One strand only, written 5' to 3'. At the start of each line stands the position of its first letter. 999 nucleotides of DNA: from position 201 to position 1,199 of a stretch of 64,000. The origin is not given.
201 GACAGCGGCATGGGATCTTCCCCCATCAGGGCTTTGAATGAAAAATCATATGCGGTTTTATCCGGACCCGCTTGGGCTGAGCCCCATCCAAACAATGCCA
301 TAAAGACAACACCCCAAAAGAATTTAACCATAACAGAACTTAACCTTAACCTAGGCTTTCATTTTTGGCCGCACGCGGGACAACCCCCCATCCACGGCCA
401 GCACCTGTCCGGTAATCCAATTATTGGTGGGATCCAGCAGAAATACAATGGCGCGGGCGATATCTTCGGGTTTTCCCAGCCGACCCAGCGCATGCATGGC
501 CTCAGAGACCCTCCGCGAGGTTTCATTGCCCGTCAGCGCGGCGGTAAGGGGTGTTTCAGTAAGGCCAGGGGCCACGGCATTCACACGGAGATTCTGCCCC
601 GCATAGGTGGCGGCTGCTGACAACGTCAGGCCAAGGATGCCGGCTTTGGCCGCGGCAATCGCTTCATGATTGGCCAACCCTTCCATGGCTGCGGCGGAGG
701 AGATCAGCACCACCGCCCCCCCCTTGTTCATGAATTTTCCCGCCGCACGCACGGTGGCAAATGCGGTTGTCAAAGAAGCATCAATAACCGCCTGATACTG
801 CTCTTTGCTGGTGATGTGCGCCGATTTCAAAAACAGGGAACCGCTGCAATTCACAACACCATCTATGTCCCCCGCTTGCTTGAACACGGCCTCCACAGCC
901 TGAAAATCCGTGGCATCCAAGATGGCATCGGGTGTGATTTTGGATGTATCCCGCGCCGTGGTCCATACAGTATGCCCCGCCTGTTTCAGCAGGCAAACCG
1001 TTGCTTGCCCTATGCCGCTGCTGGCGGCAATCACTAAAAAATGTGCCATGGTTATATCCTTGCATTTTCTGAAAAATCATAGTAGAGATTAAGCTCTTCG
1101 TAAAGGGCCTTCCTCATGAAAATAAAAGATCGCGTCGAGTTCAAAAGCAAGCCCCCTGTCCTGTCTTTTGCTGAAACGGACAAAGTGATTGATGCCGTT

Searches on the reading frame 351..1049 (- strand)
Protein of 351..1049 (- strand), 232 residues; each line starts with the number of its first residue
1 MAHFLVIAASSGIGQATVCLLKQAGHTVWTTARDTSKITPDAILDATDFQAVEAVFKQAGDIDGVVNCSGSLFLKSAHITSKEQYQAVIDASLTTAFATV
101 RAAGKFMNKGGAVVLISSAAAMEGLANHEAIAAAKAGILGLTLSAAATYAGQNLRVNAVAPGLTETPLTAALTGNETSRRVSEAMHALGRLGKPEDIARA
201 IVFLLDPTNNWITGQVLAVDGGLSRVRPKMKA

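Call 59: find_encoding_contigs(protein=window:351-1049:-, flank=10000, max_places=3)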
Protein window:351-1049:- (232 aa): 3 contigs read that carry it; 3 places shown.
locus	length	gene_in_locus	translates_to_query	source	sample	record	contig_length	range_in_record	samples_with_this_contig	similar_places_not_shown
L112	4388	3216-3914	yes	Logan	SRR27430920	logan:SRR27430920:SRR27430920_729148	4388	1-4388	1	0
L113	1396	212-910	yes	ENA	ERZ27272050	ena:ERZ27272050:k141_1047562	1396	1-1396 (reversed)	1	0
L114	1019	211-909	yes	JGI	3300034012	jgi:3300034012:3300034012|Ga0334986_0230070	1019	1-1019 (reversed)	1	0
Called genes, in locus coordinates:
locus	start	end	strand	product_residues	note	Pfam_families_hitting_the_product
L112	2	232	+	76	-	?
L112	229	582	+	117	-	PF01934:HepT-like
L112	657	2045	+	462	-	PF00890:FAD_binding_2 (weak), PF01134:GIDA, PF01266:DAO (faint), PF07992:Pyr_redox_2, PF12831:FAD_oxidored, PF13738:Pyr_redox_3, PF00070:Pyr_redox, PF02852:Pyr_redox_dim, +3 more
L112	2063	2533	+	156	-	PF03449:GreA_GreB_N, PF01272:GreA_GreB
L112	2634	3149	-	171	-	PF00571:CBS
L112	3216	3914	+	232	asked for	PF00106:adh_short, PF01370:Epimerase (weak), PF13561:adh_short_C2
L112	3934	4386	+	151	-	?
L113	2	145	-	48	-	?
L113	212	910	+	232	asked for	PF00106:adh_short, PF01370:Epimerase (weak), PF13561:adh_short_C2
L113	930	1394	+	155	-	?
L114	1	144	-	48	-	?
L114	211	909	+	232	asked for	PF00106:adh_short, PF01370:Epimerase (weak), PF13561:adh_short_C2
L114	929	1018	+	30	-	?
